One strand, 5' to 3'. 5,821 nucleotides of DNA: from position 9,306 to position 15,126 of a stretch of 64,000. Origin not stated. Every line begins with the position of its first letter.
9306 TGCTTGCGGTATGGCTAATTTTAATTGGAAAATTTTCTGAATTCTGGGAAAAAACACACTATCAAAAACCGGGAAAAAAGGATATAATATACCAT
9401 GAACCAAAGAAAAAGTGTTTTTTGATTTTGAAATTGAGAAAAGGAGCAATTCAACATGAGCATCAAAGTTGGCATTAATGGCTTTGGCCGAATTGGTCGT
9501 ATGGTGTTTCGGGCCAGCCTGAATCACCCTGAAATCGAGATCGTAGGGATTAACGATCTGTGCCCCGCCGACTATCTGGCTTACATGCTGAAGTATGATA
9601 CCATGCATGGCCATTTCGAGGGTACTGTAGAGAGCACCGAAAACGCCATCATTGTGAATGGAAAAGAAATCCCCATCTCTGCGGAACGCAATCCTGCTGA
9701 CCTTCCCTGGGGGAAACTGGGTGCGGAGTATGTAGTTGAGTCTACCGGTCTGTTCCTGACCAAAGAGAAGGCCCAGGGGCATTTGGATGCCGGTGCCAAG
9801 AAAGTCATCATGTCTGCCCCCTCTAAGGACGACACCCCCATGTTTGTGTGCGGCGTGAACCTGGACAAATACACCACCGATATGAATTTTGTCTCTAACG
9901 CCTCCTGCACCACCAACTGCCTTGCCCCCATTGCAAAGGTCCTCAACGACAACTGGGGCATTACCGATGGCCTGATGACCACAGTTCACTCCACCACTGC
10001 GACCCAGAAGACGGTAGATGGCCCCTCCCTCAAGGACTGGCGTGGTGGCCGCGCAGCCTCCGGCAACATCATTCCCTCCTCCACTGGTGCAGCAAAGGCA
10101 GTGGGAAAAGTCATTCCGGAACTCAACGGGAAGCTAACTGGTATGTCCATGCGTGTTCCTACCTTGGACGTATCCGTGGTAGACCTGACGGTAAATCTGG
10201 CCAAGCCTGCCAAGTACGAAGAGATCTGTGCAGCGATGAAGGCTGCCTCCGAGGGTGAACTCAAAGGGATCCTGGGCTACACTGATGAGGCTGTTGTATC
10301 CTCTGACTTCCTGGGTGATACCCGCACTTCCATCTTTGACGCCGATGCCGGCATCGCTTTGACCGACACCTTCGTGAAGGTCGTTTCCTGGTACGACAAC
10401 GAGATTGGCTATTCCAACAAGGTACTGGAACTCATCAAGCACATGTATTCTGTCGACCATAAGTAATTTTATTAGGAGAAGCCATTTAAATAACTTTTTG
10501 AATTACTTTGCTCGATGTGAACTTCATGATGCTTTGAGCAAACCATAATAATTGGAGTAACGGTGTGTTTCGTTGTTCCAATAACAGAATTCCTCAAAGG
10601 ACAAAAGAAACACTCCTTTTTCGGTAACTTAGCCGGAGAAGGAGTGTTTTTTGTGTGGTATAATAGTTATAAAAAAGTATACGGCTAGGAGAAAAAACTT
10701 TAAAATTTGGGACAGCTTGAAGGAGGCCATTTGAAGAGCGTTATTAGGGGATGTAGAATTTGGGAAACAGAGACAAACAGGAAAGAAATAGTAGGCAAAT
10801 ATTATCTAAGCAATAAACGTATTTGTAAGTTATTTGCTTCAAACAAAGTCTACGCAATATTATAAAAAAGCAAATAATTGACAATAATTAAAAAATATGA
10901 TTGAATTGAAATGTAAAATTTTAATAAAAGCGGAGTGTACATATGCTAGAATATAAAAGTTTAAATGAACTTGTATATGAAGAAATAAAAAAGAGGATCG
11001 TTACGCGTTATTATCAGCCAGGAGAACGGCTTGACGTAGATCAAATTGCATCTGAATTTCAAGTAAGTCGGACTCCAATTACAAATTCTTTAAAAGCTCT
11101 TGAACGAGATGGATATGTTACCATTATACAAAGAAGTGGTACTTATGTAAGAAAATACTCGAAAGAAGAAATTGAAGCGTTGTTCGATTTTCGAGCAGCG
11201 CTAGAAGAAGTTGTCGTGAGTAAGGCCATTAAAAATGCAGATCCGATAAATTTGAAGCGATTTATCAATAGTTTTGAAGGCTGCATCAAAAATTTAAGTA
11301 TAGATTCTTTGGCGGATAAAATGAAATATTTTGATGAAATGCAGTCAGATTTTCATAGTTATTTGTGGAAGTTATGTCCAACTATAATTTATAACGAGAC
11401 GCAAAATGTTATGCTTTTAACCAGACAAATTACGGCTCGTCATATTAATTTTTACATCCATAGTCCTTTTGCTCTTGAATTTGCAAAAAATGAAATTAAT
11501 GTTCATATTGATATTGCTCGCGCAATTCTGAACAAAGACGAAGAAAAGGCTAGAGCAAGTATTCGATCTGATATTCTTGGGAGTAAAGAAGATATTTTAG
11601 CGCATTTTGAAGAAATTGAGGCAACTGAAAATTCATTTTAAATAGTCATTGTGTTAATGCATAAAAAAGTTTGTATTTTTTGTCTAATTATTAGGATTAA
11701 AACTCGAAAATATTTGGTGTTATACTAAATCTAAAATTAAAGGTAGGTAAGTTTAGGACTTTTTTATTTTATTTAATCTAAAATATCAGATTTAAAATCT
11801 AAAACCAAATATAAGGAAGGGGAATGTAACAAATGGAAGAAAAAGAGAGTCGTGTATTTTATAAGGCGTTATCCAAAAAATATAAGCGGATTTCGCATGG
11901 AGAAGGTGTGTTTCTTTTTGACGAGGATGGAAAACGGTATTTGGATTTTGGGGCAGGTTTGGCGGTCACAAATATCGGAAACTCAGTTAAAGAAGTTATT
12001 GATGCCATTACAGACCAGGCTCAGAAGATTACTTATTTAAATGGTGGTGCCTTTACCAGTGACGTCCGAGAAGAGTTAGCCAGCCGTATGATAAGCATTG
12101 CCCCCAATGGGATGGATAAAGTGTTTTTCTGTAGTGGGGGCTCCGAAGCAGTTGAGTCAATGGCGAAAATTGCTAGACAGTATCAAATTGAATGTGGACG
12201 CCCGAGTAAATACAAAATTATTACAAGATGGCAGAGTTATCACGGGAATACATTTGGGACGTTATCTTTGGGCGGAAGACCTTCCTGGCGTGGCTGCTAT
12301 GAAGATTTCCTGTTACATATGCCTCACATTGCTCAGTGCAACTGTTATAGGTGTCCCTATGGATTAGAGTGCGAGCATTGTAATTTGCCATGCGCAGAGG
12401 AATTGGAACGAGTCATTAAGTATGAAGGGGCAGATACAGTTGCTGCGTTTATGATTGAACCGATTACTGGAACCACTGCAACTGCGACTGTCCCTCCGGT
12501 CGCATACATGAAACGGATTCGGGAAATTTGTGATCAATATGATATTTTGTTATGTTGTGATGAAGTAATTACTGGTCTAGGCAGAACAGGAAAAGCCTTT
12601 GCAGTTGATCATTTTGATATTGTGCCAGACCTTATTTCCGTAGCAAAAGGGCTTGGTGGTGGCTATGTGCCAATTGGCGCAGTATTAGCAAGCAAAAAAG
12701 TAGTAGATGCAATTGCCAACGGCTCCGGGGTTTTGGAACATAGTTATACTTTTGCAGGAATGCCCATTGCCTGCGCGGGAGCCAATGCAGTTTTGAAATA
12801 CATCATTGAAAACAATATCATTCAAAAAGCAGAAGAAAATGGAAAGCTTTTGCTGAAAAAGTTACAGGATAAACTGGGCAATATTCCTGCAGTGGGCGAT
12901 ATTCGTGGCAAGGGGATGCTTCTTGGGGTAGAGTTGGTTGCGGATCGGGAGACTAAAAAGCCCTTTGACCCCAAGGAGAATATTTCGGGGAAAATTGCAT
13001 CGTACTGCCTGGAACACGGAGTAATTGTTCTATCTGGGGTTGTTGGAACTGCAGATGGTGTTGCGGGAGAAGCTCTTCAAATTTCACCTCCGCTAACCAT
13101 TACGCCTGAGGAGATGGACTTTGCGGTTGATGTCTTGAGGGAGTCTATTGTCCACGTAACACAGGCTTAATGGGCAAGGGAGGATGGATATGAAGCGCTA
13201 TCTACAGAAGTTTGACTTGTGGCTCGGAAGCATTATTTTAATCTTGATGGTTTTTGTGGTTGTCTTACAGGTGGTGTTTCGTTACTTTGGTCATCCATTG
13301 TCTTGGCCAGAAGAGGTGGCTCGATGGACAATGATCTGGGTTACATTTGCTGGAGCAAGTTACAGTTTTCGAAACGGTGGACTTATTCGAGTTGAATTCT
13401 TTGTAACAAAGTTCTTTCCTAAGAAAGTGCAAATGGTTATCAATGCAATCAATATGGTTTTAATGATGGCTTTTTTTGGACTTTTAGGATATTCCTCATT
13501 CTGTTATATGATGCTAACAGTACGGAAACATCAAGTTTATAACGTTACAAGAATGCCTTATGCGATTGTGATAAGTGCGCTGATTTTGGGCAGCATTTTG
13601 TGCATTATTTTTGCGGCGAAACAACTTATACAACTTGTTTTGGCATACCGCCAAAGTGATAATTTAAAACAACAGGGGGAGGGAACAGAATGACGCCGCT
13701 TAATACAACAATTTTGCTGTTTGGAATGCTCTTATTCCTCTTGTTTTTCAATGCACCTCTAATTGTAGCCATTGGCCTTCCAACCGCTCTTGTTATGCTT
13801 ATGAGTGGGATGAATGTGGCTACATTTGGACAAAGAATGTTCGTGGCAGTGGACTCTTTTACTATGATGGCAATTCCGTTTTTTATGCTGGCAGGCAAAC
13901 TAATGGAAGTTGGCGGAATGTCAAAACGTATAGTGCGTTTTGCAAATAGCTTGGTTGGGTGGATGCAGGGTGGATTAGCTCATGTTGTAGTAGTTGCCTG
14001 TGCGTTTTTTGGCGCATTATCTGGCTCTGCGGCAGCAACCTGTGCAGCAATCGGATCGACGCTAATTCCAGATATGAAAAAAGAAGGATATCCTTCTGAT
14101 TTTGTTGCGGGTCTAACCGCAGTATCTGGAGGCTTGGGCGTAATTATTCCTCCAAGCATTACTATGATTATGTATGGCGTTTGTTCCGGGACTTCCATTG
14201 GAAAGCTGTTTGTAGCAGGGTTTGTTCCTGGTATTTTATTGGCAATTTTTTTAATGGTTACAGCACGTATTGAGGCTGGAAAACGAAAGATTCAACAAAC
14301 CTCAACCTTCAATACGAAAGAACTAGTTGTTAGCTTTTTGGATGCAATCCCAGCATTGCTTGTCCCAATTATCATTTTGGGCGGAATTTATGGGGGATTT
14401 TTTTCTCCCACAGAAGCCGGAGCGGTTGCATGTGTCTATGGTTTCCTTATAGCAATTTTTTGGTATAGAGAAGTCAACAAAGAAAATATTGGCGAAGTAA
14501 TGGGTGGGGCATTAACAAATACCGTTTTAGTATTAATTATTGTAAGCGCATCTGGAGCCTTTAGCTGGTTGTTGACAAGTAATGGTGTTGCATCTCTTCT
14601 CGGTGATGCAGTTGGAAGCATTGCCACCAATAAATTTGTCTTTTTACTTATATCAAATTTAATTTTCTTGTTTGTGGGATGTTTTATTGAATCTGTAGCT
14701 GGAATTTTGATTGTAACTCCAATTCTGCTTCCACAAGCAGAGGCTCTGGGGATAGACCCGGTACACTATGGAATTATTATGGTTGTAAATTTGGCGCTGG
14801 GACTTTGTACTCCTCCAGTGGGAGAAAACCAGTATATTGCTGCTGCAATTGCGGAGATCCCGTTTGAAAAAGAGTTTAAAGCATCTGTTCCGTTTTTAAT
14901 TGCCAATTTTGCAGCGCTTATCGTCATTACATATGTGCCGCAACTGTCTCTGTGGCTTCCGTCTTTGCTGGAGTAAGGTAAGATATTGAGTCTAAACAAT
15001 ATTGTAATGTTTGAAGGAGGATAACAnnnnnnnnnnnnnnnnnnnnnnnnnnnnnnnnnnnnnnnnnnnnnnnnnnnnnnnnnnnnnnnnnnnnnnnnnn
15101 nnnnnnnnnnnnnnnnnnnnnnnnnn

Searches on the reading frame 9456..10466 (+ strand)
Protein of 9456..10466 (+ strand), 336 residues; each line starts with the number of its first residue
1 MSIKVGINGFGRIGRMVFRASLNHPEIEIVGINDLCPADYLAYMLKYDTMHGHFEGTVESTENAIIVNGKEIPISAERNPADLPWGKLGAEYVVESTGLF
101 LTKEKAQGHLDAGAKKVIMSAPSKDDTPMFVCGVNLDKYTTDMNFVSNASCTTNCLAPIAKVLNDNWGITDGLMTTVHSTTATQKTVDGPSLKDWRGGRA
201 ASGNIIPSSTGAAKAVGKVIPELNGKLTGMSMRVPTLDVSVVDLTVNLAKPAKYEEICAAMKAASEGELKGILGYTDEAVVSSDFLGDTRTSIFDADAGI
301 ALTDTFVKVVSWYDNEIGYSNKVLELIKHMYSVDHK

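Call 99: search_protein_families(library=pfam, proteins=[window:9456-10466:+], max_evalue=0.001)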
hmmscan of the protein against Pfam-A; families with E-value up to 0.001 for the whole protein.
window:9456-10466:+ (336 aa): 2 families
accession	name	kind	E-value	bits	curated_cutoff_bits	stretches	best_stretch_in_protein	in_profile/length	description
PF02800.25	Gp_dh_C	-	1.4e-69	233.1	24.4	1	156-313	1-158/158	Glyceraldehyde 3-phosphate dehydrogenase, C-terminal domain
PF00044.30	Gp_dh_N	-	1.4e-40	138.1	31.7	1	3-103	1-101/101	Glyceraldehyde 3-phosphate dehydrogenase, NAD binding domain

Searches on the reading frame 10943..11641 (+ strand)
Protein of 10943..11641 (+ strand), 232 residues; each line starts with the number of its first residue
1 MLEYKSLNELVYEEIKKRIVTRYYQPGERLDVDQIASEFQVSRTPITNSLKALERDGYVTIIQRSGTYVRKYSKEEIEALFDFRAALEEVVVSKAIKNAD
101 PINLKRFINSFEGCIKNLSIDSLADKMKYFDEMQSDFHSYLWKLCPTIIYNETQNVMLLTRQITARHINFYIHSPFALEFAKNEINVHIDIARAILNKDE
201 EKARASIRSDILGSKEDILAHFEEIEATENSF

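Call 99: search_protein_families(library=pfam, proteins=[window:10943-11641:+], max_evalue=0.001)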
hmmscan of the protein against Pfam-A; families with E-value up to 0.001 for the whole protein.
window:10943-11641:+ (232 aa): 4 families
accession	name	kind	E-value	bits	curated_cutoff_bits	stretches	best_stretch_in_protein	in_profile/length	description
PF00392.27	GntR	-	2.4e-17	62.8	27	1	9-69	3-64/64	Bacterial regulatory proteins, gntR family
PF07729.17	FCD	-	1.4e-07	32.4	24.3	1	80-209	2-121/125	FCD domain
PF01978.25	TrmB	-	0.00023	21.4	25.6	1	29-69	22-59/68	Sugar-specific transcriptional regulator TrmB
PF08279.18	HTH_11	-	0.00032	20.9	25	0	19-66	5-51/55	HTH domain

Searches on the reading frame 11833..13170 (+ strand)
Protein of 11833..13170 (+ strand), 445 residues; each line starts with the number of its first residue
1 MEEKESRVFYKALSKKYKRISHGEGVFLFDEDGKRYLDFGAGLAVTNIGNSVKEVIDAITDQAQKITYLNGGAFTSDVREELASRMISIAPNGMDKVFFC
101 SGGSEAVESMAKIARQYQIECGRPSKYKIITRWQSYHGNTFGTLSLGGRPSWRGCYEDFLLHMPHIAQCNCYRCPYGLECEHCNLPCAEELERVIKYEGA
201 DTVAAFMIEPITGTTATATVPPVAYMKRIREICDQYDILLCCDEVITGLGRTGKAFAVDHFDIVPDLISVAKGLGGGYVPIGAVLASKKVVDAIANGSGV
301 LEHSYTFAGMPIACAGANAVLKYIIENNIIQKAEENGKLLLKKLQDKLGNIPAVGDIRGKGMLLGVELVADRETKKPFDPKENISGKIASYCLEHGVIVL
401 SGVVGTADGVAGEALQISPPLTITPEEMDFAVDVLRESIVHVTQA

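Call 99: search_protein_families(library=pfam, proteins=[window:11833-13170:+], max_evalue=0.001)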
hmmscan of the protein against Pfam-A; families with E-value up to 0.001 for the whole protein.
window:11833-13170:+ (445 aa): 2 families
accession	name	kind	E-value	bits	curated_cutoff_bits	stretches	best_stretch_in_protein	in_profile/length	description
PF00202.27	Aminotran_3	-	2.1e-95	320.2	30.5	1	20-437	13-401/403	Aminotransferase class-III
PF01212.27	Beta_elim_lyase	-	9.9e-05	22.2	27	1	185-318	108-239/288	Beta-eliminating lyase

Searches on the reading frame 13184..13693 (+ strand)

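Call 99: search_protein_families(library=pfam, proteins=[window:13184-13693:+], max_evalue=0.001)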
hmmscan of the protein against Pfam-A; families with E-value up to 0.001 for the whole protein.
window:13184-13693:+ (169 aa): 1 family
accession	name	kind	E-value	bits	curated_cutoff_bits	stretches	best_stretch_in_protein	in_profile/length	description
PF04290.18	DctQ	-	2.8e-30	105.4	28.3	1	22-152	1-130/132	Tripartite ATP-independent periplasmic transporters, DctQ component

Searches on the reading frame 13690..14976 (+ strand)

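Call 99: search_protein_families(library=pfam, proteins=[window:13690-14976:+], max_evalue=0.001)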
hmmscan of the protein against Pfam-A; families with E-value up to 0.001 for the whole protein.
window:13690-14976:+ (428 aa): 1 family
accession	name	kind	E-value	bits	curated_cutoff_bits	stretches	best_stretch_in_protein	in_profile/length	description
PF06808.19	DctM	-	3.3e-120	402.1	23.8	1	11-419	1-413/413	Tripartite ATP-independent periplasmic transporter, DctM component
